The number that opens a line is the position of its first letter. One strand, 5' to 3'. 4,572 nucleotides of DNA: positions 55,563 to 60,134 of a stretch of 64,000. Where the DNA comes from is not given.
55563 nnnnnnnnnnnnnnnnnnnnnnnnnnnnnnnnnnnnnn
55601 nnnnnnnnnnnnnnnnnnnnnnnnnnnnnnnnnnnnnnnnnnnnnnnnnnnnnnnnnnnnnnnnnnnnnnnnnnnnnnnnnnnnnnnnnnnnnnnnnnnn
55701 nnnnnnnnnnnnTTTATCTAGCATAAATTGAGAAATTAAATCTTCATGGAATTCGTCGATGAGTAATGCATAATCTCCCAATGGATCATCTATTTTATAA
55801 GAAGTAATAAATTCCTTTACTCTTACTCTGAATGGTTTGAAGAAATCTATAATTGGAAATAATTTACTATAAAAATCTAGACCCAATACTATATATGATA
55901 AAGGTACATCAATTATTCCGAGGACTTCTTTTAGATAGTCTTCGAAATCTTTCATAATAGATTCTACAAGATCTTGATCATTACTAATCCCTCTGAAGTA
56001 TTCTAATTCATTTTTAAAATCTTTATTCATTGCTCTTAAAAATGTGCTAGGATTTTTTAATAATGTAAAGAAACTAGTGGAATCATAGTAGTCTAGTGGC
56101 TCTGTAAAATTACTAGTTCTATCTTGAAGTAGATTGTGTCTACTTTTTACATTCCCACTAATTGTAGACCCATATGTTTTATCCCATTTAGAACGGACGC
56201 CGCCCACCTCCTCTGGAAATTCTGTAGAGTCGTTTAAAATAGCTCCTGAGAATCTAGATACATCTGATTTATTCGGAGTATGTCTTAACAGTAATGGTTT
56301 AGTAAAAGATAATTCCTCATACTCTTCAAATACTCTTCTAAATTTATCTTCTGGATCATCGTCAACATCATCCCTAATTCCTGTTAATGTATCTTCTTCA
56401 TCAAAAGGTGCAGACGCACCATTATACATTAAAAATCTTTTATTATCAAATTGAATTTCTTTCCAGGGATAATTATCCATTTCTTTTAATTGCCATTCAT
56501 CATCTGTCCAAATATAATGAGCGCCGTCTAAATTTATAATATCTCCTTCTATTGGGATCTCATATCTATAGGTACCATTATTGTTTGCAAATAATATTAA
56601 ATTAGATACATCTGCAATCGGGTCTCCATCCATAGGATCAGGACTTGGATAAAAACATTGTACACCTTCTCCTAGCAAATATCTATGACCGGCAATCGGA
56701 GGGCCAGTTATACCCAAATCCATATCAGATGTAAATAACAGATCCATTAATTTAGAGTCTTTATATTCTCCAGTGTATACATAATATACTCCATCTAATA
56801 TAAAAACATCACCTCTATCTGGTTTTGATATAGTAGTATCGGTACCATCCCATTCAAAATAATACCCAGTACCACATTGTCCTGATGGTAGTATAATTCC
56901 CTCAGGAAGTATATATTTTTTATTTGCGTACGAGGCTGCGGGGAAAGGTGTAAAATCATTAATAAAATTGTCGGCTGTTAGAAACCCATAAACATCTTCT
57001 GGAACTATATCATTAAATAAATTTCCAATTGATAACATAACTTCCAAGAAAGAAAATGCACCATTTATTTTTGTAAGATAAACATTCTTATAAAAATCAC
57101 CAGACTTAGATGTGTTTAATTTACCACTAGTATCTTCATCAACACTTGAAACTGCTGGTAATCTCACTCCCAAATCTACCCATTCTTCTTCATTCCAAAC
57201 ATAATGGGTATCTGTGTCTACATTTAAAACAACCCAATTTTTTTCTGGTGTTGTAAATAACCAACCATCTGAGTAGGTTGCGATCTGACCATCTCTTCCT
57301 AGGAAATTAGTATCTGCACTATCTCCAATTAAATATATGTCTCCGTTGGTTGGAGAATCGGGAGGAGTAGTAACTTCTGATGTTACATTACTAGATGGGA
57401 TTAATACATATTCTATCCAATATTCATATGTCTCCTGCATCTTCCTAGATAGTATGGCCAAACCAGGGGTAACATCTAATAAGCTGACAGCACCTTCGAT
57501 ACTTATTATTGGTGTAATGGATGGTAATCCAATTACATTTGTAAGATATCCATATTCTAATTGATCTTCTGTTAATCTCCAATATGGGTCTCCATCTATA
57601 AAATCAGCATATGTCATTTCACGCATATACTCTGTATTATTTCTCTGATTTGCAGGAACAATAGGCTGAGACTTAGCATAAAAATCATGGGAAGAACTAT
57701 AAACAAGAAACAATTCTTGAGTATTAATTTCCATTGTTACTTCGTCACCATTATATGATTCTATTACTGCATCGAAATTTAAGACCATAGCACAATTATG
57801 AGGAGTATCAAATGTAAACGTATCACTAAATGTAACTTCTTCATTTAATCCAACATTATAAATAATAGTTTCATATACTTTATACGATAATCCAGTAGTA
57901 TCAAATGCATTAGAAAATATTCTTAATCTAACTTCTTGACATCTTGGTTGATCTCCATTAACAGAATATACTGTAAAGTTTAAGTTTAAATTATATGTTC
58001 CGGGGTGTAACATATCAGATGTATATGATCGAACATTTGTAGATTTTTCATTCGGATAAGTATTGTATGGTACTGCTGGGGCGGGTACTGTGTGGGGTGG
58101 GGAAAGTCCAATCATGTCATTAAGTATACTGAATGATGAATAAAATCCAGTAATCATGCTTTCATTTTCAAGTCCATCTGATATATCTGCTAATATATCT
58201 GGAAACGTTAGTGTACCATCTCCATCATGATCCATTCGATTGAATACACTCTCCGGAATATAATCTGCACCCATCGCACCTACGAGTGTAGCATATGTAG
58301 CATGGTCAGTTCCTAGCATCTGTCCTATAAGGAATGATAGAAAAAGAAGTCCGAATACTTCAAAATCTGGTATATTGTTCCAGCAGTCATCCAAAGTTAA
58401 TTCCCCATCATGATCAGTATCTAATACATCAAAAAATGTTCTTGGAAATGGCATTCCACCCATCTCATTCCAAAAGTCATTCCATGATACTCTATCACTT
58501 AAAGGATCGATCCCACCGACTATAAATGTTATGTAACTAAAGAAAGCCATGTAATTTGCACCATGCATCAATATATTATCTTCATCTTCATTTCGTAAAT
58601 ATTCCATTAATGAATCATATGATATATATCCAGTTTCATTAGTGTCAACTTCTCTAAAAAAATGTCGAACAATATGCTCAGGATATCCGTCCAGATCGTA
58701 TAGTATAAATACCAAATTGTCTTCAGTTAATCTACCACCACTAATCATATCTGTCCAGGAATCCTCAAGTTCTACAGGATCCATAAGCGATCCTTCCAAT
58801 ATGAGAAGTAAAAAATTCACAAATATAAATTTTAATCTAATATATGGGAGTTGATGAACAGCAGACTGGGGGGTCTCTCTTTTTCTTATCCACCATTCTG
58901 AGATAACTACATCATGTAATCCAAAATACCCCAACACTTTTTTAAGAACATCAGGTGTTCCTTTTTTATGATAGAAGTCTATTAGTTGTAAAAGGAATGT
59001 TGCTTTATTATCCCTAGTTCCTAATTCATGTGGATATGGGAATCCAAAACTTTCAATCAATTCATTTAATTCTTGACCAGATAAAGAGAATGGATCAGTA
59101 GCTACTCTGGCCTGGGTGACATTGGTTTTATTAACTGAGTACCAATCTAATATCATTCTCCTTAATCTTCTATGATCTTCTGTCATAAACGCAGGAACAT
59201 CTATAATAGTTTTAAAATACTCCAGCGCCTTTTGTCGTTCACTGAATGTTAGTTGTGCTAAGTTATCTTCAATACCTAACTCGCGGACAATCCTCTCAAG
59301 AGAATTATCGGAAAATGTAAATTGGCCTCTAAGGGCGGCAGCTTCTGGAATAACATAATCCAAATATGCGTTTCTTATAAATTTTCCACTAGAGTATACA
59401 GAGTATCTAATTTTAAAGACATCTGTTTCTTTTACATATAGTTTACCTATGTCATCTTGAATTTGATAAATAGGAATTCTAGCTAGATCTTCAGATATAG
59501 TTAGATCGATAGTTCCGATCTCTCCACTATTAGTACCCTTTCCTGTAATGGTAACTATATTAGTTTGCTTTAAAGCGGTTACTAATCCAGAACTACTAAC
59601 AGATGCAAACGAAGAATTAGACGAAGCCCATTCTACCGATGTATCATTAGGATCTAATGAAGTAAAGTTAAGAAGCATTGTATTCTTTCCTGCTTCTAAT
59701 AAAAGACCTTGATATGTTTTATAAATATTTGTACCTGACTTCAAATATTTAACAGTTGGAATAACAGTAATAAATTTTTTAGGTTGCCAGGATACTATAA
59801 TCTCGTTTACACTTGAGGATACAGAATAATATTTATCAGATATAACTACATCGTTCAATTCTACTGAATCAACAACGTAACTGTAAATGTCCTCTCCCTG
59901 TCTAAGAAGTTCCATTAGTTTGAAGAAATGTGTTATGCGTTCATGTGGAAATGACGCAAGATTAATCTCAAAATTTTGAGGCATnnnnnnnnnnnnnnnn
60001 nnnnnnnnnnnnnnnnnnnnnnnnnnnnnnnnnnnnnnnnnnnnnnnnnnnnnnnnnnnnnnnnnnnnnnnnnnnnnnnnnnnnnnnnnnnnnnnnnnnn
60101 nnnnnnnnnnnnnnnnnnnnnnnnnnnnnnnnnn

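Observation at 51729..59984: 2751-aa virion protein studded with EF-hand/dockerin-like Ca2+-binding loops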

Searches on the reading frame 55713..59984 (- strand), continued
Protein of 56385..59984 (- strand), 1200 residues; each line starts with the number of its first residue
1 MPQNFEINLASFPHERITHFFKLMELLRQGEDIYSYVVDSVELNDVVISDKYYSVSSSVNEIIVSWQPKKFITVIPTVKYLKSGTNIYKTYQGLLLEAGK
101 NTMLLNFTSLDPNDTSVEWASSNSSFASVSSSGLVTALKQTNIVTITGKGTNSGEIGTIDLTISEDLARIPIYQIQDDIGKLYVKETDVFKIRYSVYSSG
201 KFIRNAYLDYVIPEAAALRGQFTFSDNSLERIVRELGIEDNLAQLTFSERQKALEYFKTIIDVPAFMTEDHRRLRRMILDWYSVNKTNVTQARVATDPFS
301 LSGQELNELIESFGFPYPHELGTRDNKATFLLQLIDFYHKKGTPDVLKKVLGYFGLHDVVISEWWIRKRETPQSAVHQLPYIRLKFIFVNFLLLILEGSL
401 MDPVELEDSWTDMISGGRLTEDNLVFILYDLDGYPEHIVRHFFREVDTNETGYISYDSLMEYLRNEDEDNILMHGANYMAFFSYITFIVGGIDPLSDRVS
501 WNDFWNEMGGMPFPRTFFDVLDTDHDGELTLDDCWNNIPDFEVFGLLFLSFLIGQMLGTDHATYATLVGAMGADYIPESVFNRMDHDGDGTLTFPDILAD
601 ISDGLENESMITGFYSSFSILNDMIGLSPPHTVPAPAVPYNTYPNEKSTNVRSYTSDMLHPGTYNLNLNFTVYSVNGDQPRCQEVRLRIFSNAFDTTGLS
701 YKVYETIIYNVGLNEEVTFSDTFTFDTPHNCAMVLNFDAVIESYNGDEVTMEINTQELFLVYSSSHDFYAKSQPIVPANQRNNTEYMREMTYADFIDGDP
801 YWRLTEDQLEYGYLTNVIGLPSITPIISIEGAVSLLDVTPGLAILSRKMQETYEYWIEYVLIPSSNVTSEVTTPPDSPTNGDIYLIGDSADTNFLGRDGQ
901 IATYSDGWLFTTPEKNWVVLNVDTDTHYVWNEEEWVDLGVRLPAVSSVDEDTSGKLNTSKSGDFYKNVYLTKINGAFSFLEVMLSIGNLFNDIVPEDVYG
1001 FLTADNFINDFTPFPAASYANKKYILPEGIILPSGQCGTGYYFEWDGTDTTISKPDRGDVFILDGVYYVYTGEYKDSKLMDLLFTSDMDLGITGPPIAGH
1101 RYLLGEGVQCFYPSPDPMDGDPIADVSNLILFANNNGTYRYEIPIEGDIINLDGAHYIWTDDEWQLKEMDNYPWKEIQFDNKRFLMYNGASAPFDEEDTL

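Call 82: predict_structure(alignment_id=A4)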
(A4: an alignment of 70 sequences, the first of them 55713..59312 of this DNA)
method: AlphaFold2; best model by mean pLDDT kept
length: 1200 residues; sequences in the alignment: 70
mean_pLDDT: 61.0   pTM: 0.58
mean pLDDT of the five models: 61.0, 60.2, 59.6, 59.6, 58.2
residues with pLDDT >= 90: 354; 70-90: 168; 50-70: 92; < 50: 586
segments of 3 or more residues with pLDDT < 50: 1-3, 149-368, 370-512, 534-539, 722-729, 774-892, 894-922, 924-931, 945-955, 1017-1027, 1031-1040, 1198-1200
pLDDT, mean of each block of 10 residues (from residue 1): 54 71 90 88 85 89 86 84 93 88 94 96 94 92 77 39 30 31 32 28 26 26 28 37 32 27 26 33 33 29 34 36 37 38 35 39 40 43 37 31 34 36 27 26 24 31 26 28 32 44 44 53 50 48 87 94 93 91 91 87 91 91 96 95 96 97 95 97 97 96 96 91 49 86 90 95 84 46 38 32 30 30 38 35 33 35 34 30 30 39 37 41 45 55 48 59 96 93 94 95 73 48 45 46 51 70 94 85 92 97 93 90 89 86 80 95 92 82 57 50
secondary structure, 60 per line:
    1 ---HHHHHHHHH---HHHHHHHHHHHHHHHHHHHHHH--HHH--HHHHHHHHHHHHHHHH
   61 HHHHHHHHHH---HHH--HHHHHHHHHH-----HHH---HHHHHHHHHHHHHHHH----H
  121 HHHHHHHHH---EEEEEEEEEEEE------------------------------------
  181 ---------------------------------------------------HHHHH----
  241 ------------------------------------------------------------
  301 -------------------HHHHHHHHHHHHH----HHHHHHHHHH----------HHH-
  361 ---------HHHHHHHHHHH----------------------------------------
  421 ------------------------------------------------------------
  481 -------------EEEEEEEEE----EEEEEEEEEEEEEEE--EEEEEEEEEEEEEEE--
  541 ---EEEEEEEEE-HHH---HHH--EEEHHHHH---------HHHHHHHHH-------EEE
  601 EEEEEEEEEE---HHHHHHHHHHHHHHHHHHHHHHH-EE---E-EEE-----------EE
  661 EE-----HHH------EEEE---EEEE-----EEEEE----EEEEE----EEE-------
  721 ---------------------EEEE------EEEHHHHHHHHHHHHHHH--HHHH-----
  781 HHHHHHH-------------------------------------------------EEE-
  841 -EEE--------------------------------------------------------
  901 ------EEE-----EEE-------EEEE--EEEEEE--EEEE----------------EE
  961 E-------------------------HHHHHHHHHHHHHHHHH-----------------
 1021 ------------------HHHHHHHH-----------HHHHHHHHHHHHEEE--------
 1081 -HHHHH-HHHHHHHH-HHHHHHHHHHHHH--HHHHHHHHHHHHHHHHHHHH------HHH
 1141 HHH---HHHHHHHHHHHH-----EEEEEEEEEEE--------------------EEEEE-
elements in order (helices of 4 or more, strands of 3 or more residues): H4-12 H16-37 H45-70 H79-88 H100-115 H120-129 E133-144 H232-236 H320-332 H337-346 H370-380 E494-502 E507-521 E524-538 E544-552 E565-567 H568-572 H582-590 E598-610 H614-636 E645-647 E659-662 E677-680 E684-687 E693-697 E702-706 E711-713 E742-745 E752-754 H755-769 H772-775 H781-787 E837-839 E842-844 E907-909 E915-917 E925-928 E931-936 E939-942 E959-961 H987-1003 H1039-1046 H1058-1069 E1070-1072 H1082-1086 H1088-1095 H1097-1109 H1112-1131 H1138-1143 H1147-1158 E1164-1174 E1195-1199

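Call 84: fold_search(model_id=the predicted structure, library=pdb)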
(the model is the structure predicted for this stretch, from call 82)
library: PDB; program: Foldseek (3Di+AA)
matches with E <= 10: 146; with E <= 0.001: 0
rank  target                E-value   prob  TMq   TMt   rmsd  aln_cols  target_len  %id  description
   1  8gtc_T                1.0e-02  1.00  0.06  0.32   8.3        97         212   24  Cryo-EM model of the marine siphophage vB_DshS-R4C baseplate-tail complex (released 2023-07-12)
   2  6bhw_A                2.1e+00  0.14  0.03  0.22  16.7        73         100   11  B. subtilis SsbA (released 2018-12-19)
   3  3ul5_D                2.2e+00  0.38  0.03  0.36  13.8        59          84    3  Saccharum officinarum canecystatin-1 in space group C2221 (released 2012-11-28)
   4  5nxf_A                2.3e+00  0.02  0.04  0.08  29.4       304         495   12  Crystal structure of the carboxy-terminal region of the bacteriophage T4 proximal long tail fibre protein gp34, residu (released 2017-07-12)
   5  5vod_D                2.8e+00  0.21  0.03  0.18   4.7        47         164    8  Crystal structure of HCMV Pentamer in complex with neutralizing antibody 9I6 (released 2017-07-05)
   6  5vob_D                3.1e+00  0.20  0.03  0.17   4.7        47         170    8  Crystal structure of HCMV Pentamer in complex with neutralizing antibody 8I21 (released 2017-07-05)
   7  8xsb_B                3.1e+00  0.09  0.02  0.08  19.0        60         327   13  Crystal structure of the DNA-bound AHR-ARNT heterodimer in complex with Indirubin (released 2025-01-15)
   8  4hsa_F                3.2e+00  0.06  0.02  0.09  22.8        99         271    6  Structure of interleukin 17a in complex with il17ra receptor (released 2013-05-22)
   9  4hsa_C                3.2e+00  0.06  0.02  0.09  22.9        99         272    6  Structure of interleukin 17a in complex with il17ra receptor (released 2013-05-22)
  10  5xgt_B                4.0e+00  0.04  0.03  0.21  19.9        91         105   10  Crystal structure of the N-terminal domain of Staphylococcus aureus single-stranded DNA-binding protein SsbA at 1.82 a (released 2017-08-09)
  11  7o5y_C                4.0e+00  0.03  0.03  0.18  23.4        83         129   16  PilA minor pilin of Streptococcus sanguinis type IV pili (released 2022-04-20)
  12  5ean_A                4.0e+00  0.02  0.03  0.03  26.5       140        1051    9  Crystal structure of Dna2 in complex with a 5' overhang DNA (released 2015-11-18)
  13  8xs7_B                4.2e+00  0.08  0.03  0.08  18.9        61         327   13  Crystal structure of the DNA-bound AHR-ARNT heterodimer in complex with FICZ (released 2025-01-15)
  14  8js6_C                4.5e+00  0.28  0.03  0.14   3.9        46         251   13  Dimeric PAS domains of oxygen sensor FixL in complex with cyanide-bound ferric heme (released 2024-06-26)
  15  1qhl                  4.5e+00  0.05  0.03  0.15  22.5       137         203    6  CRYSTAL STRUCTURE OF THE N-TERMINAL DOMAIN OF MUKB AT 2.2A RESOLUTION (released 1999-11-10)
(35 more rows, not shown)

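Call 102: search_protein_families(library=ncbifam, proteins=[P0007, P0004], max_evalue=0.1)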
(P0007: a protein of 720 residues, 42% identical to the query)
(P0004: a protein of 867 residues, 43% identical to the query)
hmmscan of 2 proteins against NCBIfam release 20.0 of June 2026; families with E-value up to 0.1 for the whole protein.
P0007 (720 aa): 0 families

P0004 (867 aa): 0 families

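Call 107: fold_search(model_id=the predicted structure, library=viral)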
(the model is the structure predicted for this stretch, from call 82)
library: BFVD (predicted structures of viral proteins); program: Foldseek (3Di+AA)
matches with E <= 10: 276; with E <= 0.001: 9
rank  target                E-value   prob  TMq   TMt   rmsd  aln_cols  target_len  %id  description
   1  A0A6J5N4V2            5.1e-07  1.00  0.07  0.11   9.7       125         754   26  Uncharacterized protein [uncultured Caudovirales phage]
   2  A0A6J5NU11            3.5e-06  1.00  0.06  0.25  12.2       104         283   23  DUF2793 domain-containing protein [uncultured Caudovirales phage]
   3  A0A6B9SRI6            2.3e-05  1.00  0.07  0.39  19.3       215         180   16  (no name in the UniProt tables at hand)
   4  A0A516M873            2.5e-05  1.00  0.06  0.08  36.6       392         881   14  (no name in the UniProt tables at hand)
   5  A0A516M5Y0            5.0e-05  1.00  0.06  0.20   9.3        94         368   26  (no name in the UniProt tables at hand)
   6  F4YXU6                6.9e-05  1.00  0.06  0.20  10.5       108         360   23  Ribonuclease III [Roseobacter phage RDJL Phi 1]
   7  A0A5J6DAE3            8.1e-05  1.00  0.06  0.29  10.9       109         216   19  Putative tail fiber protein [Erwinia phage pEp_SNUABM_08]
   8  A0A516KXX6            1.2e-04  1.00  0.07  0.20  42.8       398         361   11  (no name in the UniProt tables at hand)
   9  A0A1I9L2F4            2.6e-04  1.00  0.06  0.20   4.5        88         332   23  DUF2793 domain-containing protein [Xanthomonas phage XAJ2]
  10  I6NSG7                1.8e-03  0.93  0.05  0.11  33.4       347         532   15  Tail fiber protein [Burkholderia phage vB_BceS_AH2]
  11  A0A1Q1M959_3          6.1e-03  0.11  0.04  0.04  46.5       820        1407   12  Replicase [Agaricus bisporus endornavirus 1]
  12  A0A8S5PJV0            7.5e-03  0.99  0.05  0.09  18.8       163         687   13  Tail fiber protein [Myoviridae sp. ctsK93]
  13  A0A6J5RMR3            2.3e-02  0.11  0.04  0.07  43.7       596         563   11  Uncharacterized protein [uncultured Caudovirales phage]
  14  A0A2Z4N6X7            2.5e-02  0.10  0.04  0.06  53.2       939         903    9  (no name in the UniProt tables at hand)
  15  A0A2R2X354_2          4.7e-02  0.07  0.04  0.06  46.1       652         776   11  Uncharacterized protein [Leptomonas pyrrhocoris RNA virus satellite RNA1]
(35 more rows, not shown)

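Call 117: search_protein_families(library=pfam, proteins=[P0041, P0044, P0003, P0002, P0028, P0035, P0050, P0047], max_evalue=0.01)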
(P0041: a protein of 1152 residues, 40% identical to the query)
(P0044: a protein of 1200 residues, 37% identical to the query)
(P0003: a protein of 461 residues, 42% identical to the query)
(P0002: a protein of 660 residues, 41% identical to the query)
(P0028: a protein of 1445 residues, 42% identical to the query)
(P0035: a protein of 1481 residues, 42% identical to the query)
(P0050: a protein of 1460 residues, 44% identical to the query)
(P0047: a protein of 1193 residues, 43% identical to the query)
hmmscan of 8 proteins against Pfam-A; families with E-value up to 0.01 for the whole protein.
P0041 (1152 aa): 0 families

P0044 (1200 aa): 0 families

P0003 (461 aa): 2 families
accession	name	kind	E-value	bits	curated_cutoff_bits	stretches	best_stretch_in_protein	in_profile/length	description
PF09684.15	Tail_P2_I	-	0.0039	17.5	20.6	1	320-387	58-116/139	Phage tail protein (Tail_P2_I)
PF00036.39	EF-hand_1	-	0.0086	16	25.4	0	416-440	2-26/29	EF hand domain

P0002 (660 aa): 1 family
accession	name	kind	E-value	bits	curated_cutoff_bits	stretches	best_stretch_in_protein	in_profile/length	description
PF02368.24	Big_2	-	0.0022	18.4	22.8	1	129-174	34-70/79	Bacterial Ig-like domain (group 2)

P0028 (1445 aa): 0 families

P0035 (1481 aa): 0 families

P0050 (1460 aa): 0 families

P0047 (1193 aa): 0 families

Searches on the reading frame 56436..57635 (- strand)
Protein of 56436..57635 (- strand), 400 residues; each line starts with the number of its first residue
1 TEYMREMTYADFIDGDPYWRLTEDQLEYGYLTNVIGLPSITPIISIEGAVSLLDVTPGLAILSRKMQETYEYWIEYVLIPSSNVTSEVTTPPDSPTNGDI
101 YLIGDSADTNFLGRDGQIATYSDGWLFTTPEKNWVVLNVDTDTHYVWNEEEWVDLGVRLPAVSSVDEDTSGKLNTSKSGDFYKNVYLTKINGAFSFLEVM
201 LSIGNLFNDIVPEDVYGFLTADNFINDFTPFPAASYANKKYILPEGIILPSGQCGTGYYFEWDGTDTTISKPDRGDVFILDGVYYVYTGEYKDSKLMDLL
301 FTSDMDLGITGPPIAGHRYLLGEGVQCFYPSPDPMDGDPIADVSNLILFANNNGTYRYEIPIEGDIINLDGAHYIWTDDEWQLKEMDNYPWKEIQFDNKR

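Call 19: search_protein_families(library=pfam, proteins=[window:56436-57635:-], max_evalue=0.05)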
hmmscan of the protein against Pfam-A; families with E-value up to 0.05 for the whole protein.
window:56436-57635:- (400 aa): 1 family
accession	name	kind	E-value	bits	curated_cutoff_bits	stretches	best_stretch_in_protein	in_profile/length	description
PF10983.13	DUF2793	-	1.4e-13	51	27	1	86-153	18-87/87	Protein of unknown function (DUF2793)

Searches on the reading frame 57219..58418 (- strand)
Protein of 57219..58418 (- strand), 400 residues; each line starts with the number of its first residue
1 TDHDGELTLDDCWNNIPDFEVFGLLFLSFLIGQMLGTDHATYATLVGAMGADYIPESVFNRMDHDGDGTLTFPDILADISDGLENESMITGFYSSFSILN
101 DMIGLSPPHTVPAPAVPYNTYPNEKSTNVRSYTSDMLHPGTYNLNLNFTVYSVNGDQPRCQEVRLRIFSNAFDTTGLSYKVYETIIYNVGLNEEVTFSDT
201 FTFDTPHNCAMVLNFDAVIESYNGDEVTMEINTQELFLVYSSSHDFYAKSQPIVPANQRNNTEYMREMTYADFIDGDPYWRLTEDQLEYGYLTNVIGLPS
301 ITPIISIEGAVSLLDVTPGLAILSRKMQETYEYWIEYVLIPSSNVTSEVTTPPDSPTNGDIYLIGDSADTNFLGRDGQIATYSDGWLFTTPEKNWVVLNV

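Call 19: search_protein_families(library=pfam, proteins=[window:57219-58418:-], max_evalue=0.05)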
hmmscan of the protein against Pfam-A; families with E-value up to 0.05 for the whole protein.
window:57219-58418:- (400 aa): 5 families
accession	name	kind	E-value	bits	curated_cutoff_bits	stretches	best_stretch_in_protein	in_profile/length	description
PF10983.13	DUF2793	-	1.8e-09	37.8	27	1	347-398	18-71/87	Protein of unknown function (DUF2793)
PF13405.12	EF-hand_6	-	0.0017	18.4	25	1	57-75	4-22/30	EF-hand domain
PF00036.39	EF-hand_1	-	0.0046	16.9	25.4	0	57-75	4-22/29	EF hand domain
PF13202.12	EF-hand_5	-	0.01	15.7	25.9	0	57-72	3-18/25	EF hand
PF13499.12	EF-hand_7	-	0.025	15.4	30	0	56-76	43-63/67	EF-hand domain pair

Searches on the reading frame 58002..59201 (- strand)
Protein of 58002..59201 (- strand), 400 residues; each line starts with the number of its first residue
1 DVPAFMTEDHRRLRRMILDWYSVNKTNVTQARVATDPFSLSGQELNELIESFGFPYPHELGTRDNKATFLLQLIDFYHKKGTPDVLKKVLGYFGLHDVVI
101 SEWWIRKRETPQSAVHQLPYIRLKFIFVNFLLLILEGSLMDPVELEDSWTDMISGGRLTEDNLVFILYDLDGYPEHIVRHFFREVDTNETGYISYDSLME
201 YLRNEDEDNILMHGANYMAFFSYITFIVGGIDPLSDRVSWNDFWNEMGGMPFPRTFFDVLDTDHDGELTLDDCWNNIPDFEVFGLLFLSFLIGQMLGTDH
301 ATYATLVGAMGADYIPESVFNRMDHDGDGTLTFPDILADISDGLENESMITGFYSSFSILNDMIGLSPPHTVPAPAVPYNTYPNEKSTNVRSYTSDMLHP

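Call 19: search_protein_families(library=pfam, proteins=[window:58002-59201:-], max_evalue=0.05)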
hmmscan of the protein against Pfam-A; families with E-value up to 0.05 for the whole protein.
window:58002-59201:- (400 aa): 6 families
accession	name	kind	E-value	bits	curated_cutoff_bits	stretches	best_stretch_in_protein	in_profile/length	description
PF13405.12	EF-hand_6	-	1.5e-11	43.4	25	2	179-203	3-27/30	EF-hand domain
PF00036.39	EF-hand_1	-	5.5e-11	41.7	25.4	1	178-203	2-27/29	EF hand domain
PF13499.12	EF-hand_7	-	6.3e-10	39.7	30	2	255-337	6-63/67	EF-hand domain pair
PF13202.12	EF-hand_5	-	5e-08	32.5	25.9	0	318-333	3-18/25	EF hand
PF13833.12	EF-hand_8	-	3.3e-06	27.2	28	1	154-204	1-53/54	EF-hand domain pair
PF09684.15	Tail_P2_I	-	0.022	15.1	20.6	1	75-111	70-106/139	Phage tail protein (Tail_P2_I)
